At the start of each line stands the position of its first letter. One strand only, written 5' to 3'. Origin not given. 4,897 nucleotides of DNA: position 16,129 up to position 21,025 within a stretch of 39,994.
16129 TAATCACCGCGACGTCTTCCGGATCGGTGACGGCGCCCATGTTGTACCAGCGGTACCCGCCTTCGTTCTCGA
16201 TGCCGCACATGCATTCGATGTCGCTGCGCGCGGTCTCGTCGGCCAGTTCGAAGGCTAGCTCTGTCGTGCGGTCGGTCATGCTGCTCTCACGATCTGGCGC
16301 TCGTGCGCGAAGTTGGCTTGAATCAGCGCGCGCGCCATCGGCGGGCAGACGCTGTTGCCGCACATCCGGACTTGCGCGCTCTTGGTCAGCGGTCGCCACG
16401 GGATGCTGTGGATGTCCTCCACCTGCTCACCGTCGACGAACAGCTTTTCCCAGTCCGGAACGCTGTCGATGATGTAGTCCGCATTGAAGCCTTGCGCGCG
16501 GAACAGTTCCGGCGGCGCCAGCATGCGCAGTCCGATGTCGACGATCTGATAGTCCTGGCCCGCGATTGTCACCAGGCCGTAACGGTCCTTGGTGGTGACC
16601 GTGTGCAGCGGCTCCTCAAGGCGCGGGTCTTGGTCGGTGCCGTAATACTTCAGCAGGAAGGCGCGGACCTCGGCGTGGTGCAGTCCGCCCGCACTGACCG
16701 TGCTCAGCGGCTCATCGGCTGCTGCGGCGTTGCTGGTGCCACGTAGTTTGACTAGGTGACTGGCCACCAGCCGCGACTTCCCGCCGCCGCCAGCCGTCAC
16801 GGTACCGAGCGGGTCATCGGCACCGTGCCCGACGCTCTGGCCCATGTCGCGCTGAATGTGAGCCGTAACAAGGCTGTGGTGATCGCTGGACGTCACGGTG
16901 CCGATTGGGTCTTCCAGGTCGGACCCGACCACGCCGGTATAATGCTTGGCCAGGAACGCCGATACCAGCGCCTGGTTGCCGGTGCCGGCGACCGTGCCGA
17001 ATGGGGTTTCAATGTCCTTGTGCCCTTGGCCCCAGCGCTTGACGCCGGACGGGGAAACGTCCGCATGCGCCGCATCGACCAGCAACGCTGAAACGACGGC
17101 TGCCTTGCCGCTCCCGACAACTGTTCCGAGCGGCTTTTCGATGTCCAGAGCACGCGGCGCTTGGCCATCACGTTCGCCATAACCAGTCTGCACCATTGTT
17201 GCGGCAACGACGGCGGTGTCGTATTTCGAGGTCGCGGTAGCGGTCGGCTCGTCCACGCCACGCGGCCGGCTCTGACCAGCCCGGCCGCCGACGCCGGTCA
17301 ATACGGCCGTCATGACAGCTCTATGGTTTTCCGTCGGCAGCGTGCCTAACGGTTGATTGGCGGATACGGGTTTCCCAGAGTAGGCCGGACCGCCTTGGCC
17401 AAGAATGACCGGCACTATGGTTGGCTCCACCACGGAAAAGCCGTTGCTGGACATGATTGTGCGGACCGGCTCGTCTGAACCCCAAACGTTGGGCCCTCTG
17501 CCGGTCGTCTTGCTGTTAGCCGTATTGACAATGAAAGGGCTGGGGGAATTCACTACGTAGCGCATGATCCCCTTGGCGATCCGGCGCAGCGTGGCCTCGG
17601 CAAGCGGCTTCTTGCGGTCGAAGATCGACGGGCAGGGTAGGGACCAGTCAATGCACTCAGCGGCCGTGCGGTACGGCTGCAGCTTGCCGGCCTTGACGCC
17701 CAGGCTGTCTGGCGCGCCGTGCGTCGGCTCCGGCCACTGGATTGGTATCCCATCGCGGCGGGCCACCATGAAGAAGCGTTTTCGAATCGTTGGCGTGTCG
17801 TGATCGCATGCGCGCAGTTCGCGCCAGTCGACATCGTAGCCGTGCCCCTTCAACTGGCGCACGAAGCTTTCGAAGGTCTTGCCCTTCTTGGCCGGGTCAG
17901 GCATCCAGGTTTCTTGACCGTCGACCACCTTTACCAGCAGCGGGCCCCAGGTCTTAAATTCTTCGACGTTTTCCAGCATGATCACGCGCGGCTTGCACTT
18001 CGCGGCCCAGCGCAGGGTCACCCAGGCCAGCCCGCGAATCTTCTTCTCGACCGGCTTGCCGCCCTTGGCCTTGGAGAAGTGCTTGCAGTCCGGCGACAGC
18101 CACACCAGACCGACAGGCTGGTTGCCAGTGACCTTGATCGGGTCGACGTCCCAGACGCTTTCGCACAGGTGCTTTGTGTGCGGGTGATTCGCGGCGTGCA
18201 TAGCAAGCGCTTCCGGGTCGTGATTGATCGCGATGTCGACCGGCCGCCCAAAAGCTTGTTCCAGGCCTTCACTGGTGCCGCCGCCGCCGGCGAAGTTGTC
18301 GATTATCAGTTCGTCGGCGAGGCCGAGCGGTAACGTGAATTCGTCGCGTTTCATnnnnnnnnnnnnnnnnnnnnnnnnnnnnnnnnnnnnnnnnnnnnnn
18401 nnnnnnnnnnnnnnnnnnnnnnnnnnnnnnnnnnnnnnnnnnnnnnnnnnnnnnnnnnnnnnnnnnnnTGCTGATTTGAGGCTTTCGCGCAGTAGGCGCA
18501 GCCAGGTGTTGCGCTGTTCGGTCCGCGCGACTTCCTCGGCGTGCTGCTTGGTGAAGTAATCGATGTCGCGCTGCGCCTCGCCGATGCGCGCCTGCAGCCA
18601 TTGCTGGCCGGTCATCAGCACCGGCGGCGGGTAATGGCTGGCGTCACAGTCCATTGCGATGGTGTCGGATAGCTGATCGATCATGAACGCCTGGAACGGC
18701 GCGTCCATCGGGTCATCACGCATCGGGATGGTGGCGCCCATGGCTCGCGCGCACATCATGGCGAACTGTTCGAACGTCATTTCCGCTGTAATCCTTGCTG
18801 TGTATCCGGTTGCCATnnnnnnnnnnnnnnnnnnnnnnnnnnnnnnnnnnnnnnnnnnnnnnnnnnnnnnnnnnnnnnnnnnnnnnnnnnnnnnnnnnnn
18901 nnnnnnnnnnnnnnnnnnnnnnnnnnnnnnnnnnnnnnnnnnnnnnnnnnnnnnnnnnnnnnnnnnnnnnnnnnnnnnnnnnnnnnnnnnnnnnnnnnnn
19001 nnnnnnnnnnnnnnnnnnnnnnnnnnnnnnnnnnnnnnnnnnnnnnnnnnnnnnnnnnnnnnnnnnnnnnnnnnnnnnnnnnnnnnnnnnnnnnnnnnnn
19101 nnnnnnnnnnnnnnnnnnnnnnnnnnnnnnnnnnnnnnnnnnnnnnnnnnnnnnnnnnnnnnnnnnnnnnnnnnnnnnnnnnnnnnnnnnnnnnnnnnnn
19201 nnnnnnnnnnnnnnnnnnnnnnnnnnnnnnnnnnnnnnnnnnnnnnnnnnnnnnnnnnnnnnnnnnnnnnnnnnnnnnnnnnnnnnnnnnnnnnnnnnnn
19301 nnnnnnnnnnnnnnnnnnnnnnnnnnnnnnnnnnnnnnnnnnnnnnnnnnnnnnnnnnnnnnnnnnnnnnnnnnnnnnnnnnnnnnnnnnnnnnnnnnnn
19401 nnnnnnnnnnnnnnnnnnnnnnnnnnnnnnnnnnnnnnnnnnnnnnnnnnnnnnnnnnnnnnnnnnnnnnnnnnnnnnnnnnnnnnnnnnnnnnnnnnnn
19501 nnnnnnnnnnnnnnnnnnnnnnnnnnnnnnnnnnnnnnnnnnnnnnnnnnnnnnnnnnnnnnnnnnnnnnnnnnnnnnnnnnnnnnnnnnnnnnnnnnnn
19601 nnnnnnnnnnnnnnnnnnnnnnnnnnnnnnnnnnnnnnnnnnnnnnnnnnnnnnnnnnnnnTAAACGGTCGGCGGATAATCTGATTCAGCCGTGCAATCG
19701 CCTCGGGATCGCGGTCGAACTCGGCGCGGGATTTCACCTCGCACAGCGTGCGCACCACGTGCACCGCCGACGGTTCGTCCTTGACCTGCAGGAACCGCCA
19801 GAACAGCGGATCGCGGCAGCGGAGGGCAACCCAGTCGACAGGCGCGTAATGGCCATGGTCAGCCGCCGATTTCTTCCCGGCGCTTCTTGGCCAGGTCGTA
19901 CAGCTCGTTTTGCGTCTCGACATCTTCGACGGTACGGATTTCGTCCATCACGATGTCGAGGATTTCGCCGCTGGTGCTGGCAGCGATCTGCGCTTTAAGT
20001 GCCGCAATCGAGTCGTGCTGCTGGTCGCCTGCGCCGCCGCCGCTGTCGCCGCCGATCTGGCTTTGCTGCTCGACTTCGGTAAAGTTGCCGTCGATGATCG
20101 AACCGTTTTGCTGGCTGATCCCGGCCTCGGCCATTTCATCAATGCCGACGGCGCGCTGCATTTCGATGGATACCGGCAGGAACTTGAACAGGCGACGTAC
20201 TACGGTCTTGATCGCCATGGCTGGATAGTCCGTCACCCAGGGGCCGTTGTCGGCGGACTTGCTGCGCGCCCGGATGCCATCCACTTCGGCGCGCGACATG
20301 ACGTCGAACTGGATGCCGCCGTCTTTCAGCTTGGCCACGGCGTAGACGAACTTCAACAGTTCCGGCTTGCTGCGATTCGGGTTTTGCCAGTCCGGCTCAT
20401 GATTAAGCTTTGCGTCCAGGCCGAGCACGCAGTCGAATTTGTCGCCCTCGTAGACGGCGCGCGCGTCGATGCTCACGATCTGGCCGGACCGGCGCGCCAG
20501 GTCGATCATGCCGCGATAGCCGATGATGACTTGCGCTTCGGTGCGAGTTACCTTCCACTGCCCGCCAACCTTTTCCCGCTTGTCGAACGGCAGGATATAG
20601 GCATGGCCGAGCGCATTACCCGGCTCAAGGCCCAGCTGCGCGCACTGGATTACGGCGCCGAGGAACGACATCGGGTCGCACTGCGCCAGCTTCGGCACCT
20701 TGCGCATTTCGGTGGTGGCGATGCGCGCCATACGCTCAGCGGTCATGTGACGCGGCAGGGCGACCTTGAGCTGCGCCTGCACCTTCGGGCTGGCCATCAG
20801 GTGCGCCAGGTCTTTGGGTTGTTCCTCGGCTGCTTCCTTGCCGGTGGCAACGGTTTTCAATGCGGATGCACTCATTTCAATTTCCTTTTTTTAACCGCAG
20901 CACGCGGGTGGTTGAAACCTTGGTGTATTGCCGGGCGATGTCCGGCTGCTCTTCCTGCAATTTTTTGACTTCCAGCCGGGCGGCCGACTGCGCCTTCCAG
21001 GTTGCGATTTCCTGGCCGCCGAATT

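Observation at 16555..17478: C5-cytosine methyltransferase with nine tandem target-recognition-like modules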

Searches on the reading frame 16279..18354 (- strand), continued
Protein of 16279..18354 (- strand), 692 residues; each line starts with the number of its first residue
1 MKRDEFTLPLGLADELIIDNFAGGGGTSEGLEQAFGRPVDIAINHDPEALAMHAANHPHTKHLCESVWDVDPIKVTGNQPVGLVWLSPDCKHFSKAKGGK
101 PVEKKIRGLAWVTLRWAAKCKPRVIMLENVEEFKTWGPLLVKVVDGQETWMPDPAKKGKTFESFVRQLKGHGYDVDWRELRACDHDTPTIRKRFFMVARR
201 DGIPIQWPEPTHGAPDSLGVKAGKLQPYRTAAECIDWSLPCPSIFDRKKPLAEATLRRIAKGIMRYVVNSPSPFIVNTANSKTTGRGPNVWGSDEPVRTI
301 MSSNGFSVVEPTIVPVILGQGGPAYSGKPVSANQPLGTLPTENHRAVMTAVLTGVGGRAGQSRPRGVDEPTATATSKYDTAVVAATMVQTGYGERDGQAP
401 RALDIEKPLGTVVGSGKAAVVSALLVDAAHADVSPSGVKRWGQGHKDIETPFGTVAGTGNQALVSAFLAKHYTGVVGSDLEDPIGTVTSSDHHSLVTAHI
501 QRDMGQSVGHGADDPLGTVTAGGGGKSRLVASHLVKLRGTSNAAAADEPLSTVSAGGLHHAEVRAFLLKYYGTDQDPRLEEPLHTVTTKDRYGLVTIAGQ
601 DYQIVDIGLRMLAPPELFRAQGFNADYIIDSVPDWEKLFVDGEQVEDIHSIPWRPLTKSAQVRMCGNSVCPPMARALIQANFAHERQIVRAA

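Call 84: fold_search(model_id=the predicted structure, library=pdb)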
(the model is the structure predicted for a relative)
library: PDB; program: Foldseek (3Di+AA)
matches with E <= 10: 950; with E <= 0.001: 184
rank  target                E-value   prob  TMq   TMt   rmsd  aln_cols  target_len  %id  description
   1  9v36_A                3.3e-11  1.00  0.25  0.21   6.2       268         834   20  Human DNMT1 (aa 698-1616) bound to hemimethylated dsDNA and Inhibitor DMI26 (released 2026-03-18)
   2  5gut                  1.1e-10  1.00  0.23  0.20   4.2       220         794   23  The crystal structure of mouse DNMT1 (731-1602) mutant - N1248A (released 2017-09-06)
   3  9pec                  1.3e-10  1.00  0.23  0.24   9.2       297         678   22  Cryo-EM structure of Arabidopsis thaliana Met1 (RFTS free) (released 2025-10-22)
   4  9peb                  1.3e-10  1.00  0.23  0.16   5.1       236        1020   24  Cryo-EM structure of Arabidopsis thaliana Met1 (released 2025-10-22)
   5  9k2w_B                1.7e-10  1.00  0.23  0.15   5.0       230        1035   23  Cryo-EM structure of USP7:DNMT1 complex; closed conformation (released 2025-06-25)
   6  3ubt_A                1.7e-10  1.00  0.24  0.48   7.3       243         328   19  Crystal Structure of C71S Mutant of DNA Cytosine-5 Methyltransferase M.HaeIII Bound to DNA (released 2012-10-03)
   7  3pt6_B                2.4e-10  1.00  0.23  0.17   5.2       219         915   22  Crystal structure of mouse DNMT1(650-1602) in complex with DNA (released 2010-12-29)
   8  6w8v_B                2.7e-10  1.00  0.24  0.20   3.9       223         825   23  Crystal structure of mouse DNMT1 in complex with ACG DNA (released 2020-07-08)
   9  3g7u                  2.9e-10  1.00  0.23  0.44   5.4       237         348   20  Crystal structure of putative DNA modification methyltransferase encoded within prophage Cp-933R (E.coli) (released 2009-02-24)
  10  6w8v_A                3.2e-10  1.00  0.24  0.20   3.6       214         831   24  Crystal structure of mouse DNMT1 in complex with ACG DNA (released 2020-07-08)
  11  5guv                  3.6e-10  1.00  0.23  0.20   5.9       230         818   21  The crystal structure of mouse DNMT1 (731-1602) mutant - R1279D (released 2017-08-30)
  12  6x9j_A                3.8e-10  1.00  0.22  0.18   5.2       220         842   22  Human DNMT1(729-1600) Bound to Zebularine-Containing 12mer dsDNA and Inhibitor GSK3830052 (released 2021-07-07)
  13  3pt6_A                3.8e-10  1.00  0.22  0.17   6.3       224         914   23  Crystal structure of mouse DNMT1(650-1602) in complex with DNA (released 2010-12-29)
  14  6w8w_B                5.1e-10  1.00  0.23  0.19   4.0       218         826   22  Crystal structure of mouse DNMT1 in complex with CCG DNA (released 2020-07-08)
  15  4yoc_A                5.1e-10  1.00  0.23  0.18   7.3       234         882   21  Crystal Structure of human DNMT1 and USP7/HAUSP complex (released 2015-05-27)
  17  8yf3                  6.5e-10  1.00  0.20  0.40  12.4       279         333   18  DNA cytosine C5-carboxymethyltransferase in complex with Cx-SAM (released 2025-09-03)
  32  2zcj_A                4.0e-09  1.00  0.24  0.48   4.6       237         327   20  Ternary structure of the Glu119Gln M.HhaI, C5-Cytosine DNA methyltransferase, with unmodified DNA and AdoHcy (released 2007-12-04)
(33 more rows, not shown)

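Call 86: search_protein_families(library=ncbifam, proteins=[window:16279-18354:-], max_evalue=0.01)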
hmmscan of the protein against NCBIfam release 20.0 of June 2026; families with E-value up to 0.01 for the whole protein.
window:16279-18354:- (692 aa): 1 family
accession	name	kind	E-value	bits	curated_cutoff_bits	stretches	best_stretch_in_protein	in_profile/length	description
TIGR00675.1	dcm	superfamily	6.5e-19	68.7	100.65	1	17-201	1-162/329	DNA (cytosine-5-)-methyltransferase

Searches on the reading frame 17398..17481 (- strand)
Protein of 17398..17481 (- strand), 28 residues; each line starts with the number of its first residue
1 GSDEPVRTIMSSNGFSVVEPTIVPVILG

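Call 97: search_solved_structures(query=A4, max_evalue=10, show_alignments=5)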
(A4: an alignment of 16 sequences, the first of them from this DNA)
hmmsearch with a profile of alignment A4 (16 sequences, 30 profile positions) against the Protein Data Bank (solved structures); distinct sequences matched with E-value up to 10: 3.
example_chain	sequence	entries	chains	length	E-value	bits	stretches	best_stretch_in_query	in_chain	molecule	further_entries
6g6o_A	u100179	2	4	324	0.3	14.3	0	13-21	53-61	Ika8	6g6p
5zx2_F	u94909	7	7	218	0.73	13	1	2-15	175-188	ECF RNA polymerase sigma factor SigH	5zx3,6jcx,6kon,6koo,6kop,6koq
6jcy_F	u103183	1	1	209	1.4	12.1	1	2-15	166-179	ECF RNA polymerase sigma factor SigH,ECF RNA polymerase sigma factor SigE,ECF RNA polymera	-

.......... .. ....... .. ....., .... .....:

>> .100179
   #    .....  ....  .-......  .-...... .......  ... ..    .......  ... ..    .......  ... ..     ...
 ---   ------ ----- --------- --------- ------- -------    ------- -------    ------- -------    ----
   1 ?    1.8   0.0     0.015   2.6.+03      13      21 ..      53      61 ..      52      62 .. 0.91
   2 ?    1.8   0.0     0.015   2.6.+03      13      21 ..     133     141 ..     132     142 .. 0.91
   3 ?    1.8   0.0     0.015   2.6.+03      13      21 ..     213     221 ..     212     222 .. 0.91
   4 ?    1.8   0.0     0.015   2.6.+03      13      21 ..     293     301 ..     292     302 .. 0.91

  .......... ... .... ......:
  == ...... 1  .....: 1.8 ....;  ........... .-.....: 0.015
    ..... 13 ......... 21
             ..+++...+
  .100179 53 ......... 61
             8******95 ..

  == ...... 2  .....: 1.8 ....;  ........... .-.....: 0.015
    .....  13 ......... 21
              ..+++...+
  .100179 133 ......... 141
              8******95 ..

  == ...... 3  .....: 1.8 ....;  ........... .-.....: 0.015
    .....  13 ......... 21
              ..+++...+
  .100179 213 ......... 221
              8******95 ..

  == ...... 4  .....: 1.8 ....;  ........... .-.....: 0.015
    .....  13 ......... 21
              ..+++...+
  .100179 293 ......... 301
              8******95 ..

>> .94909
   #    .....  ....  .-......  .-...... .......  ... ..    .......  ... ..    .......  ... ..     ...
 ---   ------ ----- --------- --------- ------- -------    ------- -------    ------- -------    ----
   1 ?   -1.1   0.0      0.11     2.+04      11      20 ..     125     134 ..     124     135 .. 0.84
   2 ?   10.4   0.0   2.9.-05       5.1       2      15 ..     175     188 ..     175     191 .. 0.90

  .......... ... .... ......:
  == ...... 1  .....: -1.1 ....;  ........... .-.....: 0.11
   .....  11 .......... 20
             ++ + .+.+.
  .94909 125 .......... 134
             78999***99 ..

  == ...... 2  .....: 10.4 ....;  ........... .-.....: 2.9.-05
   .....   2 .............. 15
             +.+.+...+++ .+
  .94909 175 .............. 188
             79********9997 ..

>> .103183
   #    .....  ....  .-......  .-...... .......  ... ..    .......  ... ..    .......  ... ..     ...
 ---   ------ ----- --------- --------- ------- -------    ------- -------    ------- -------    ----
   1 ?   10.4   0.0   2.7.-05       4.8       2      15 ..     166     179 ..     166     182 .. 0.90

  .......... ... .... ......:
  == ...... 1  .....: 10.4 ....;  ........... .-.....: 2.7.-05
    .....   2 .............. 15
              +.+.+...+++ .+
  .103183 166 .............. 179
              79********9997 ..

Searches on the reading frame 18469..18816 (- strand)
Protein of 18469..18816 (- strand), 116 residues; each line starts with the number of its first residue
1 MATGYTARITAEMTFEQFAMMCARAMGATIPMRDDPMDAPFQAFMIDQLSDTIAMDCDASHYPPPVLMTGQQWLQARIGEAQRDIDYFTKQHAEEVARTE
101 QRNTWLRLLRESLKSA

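Call 38: search_protein_families(library=pfam, proteins=[window:18469-18816:-], max_evalue=0.001)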
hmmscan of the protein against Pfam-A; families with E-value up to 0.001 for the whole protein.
window:18469-18816:- (116 aa): 0 families

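Call 39: search_protein_families(library=phrogs, proteins=[window:18469-18816:-], max_evalue=0.00001)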
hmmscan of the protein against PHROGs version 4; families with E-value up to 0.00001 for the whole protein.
window:18469-18816:- (116 aa): 1 family
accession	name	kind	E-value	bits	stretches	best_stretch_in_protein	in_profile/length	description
phrog_8905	-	unknown function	1.1e-20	75.3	1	42-115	131-212/215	-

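Call 75: search_protein_families(library=pfam, proteins=[window:18469-18816:-], max_evalue=1)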
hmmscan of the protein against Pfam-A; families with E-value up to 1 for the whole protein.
window:18469-18816:- (116 aa): 2 families
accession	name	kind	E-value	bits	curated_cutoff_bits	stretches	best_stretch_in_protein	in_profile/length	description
PF12932.12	Sec16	-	0.027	15.4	23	1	46-110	41-112/119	Vesicle coat trafficking protein Sec16 mid-region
PF11867.13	T1RH-like_C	-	0.041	13.7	26.8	1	78-115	142-179/329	Type I restriction enzyme HindI endonuclease subunit-like, C-terminal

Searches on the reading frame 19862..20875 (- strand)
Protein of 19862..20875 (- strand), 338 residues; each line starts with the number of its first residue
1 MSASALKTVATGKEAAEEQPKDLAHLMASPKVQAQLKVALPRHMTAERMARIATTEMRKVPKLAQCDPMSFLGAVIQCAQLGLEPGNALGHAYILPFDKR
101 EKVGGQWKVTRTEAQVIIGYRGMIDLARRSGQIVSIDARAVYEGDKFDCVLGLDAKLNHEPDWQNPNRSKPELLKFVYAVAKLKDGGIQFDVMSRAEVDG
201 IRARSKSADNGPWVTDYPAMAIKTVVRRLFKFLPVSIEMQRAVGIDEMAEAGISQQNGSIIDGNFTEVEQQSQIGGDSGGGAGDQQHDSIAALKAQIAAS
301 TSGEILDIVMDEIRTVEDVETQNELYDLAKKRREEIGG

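Call 38: search_protein_families(library=pfam, proteins=[window:19862-20875:-], max_evalue=0.001)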
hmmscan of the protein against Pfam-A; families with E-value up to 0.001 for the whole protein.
window:19862-20875:- (338 aa): 1 family
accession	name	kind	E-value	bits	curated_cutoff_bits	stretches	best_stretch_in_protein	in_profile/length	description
PF03837.19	RecT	-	1.4e-49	168.8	24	1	47-250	1-189/198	RecT family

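Call 39: search_protein_families(library=phrogs, proteins=[window:19862-20875:-], max_evalue=0.00001)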
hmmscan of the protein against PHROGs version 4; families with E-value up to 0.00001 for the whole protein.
window:19862-20875:- (338 aa): 3 families
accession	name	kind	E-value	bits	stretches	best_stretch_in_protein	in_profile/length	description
phrog_148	-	DNA, RNA and nucleotide metabolism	1.4e-89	302.4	1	4-305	10-283/387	RecT-like ssDNA annealing protein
phrog_34786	-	unknown function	7.3e-35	120.6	1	7-108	14-114/116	-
phrog_19737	-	unknown function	1.9e-06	29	0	27-132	16-106/108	-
